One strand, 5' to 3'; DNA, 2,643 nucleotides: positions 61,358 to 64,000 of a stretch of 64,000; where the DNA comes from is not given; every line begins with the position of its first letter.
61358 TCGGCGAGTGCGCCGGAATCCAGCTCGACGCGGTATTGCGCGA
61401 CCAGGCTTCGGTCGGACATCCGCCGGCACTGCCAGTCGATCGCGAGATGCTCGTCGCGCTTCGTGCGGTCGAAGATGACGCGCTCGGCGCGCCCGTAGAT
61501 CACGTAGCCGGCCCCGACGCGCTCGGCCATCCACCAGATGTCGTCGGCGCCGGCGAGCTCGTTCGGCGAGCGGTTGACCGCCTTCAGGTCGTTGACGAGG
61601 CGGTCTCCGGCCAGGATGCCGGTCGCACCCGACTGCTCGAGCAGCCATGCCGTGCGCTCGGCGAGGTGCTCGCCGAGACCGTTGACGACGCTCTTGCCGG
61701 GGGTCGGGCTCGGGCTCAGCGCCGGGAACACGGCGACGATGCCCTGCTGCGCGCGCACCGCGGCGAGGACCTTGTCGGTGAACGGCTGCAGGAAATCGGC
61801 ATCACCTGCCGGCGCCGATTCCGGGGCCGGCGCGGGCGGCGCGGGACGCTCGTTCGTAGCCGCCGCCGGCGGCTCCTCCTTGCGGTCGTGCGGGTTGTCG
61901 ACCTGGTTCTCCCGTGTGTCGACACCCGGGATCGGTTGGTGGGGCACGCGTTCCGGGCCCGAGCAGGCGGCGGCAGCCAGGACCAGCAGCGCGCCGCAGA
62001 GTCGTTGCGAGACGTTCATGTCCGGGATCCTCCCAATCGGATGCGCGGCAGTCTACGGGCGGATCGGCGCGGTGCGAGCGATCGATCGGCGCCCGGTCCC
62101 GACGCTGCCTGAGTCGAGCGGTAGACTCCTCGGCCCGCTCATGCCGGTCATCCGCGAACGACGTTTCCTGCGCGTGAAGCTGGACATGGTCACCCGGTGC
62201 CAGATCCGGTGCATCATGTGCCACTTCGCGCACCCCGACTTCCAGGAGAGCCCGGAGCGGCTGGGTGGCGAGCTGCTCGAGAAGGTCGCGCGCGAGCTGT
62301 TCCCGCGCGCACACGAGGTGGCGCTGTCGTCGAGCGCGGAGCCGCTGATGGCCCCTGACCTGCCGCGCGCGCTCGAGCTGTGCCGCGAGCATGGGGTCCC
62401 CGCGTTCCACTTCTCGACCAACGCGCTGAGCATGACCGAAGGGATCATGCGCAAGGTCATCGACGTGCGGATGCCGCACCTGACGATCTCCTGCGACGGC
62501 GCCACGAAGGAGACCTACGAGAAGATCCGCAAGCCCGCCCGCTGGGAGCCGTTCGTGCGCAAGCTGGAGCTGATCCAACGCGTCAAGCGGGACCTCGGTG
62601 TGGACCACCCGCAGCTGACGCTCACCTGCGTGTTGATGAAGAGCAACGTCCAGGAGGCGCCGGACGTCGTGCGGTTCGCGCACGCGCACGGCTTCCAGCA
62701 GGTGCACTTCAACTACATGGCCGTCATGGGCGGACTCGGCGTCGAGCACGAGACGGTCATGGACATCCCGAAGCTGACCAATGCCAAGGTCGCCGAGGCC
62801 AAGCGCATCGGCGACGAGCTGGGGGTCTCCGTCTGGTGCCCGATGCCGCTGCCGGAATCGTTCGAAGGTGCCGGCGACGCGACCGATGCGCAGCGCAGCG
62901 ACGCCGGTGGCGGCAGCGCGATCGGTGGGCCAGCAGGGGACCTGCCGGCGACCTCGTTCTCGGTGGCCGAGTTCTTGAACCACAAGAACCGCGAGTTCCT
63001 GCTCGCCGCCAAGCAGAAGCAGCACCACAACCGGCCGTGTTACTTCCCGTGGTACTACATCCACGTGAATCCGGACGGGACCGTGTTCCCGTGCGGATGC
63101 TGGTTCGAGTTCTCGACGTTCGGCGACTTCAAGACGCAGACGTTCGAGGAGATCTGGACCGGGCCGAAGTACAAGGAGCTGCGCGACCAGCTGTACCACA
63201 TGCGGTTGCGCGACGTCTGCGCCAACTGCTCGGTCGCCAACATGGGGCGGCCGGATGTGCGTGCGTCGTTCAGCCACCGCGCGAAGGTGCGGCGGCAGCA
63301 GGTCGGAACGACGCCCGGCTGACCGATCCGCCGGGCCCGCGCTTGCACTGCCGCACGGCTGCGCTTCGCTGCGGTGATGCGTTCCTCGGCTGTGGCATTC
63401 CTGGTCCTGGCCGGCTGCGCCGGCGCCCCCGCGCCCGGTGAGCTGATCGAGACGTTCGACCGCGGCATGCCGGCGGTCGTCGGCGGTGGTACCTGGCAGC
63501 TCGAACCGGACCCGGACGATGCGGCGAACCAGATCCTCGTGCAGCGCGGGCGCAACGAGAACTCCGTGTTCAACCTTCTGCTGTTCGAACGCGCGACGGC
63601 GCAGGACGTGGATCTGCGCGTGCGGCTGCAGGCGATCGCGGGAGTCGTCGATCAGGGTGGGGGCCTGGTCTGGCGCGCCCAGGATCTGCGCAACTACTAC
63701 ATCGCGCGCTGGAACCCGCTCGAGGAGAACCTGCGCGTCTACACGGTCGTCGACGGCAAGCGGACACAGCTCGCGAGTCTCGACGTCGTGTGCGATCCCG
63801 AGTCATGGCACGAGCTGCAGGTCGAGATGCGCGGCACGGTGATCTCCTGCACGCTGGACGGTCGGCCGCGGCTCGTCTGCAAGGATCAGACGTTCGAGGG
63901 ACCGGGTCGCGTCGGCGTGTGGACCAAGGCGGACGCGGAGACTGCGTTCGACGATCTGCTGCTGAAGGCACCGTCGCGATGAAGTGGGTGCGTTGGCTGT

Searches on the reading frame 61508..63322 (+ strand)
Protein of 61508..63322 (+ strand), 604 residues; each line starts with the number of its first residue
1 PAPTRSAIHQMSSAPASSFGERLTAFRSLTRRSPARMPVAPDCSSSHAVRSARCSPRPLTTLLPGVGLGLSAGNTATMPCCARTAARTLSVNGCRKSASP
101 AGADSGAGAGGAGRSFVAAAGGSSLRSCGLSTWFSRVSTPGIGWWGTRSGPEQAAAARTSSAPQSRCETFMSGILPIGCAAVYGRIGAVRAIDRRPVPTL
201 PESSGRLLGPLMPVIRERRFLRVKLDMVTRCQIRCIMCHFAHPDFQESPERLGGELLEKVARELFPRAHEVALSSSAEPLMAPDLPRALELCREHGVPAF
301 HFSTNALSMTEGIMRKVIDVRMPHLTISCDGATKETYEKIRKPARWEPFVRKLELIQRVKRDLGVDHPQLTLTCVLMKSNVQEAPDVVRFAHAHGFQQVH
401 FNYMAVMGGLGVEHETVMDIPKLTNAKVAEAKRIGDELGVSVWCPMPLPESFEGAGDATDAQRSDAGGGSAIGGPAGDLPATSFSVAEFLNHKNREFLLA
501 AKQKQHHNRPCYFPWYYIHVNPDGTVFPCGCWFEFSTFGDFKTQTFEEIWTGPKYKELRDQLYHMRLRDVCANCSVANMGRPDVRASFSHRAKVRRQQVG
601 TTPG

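Call 43: search_protein_families(library=pfam, proteins=[window:61508-63322:+], max_evalue=0.001)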
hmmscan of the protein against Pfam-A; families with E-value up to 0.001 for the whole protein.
window:61508-63322:+ (604 aa): 2 families
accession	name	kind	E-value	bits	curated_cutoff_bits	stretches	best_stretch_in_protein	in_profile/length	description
PF13186.11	SPASM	-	6.6e-14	52.4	21.5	1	511-574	1-66/67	Iron-sulfur cluster-binding domain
PF04055.27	Radical_SAM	-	2.7e-13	50.9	29.5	1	228-390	4-165/166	Radical SAM superfamily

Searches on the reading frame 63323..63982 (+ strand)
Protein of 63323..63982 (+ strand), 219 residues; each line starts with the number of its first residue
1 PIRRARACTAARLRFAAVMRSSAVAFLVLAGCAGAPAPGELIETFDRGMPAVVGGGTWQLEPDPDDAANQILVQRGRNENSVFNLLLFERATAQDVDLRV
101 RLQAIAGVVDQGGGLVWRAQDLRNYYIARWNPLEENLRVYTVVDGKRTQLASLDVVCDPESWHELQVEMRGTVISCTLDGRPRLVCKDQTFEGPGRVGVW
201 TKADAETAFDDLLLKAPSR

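Call 43: search_protein_families(library=pfam, proteins=[window:63323-63982:+], max_evalue=0.001)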
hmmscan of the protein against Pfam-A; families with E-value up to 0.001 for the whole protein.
window:63323-63982:+ (219 aa): 1 family
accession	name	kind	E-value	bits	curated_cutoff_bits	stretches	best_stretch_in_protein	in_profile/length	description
PF21708.4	Glyco_hydro_59_C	-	0.00022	21.7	27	1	105-215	69-173/175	Galactocerebrosidase, C-terminal lectin domain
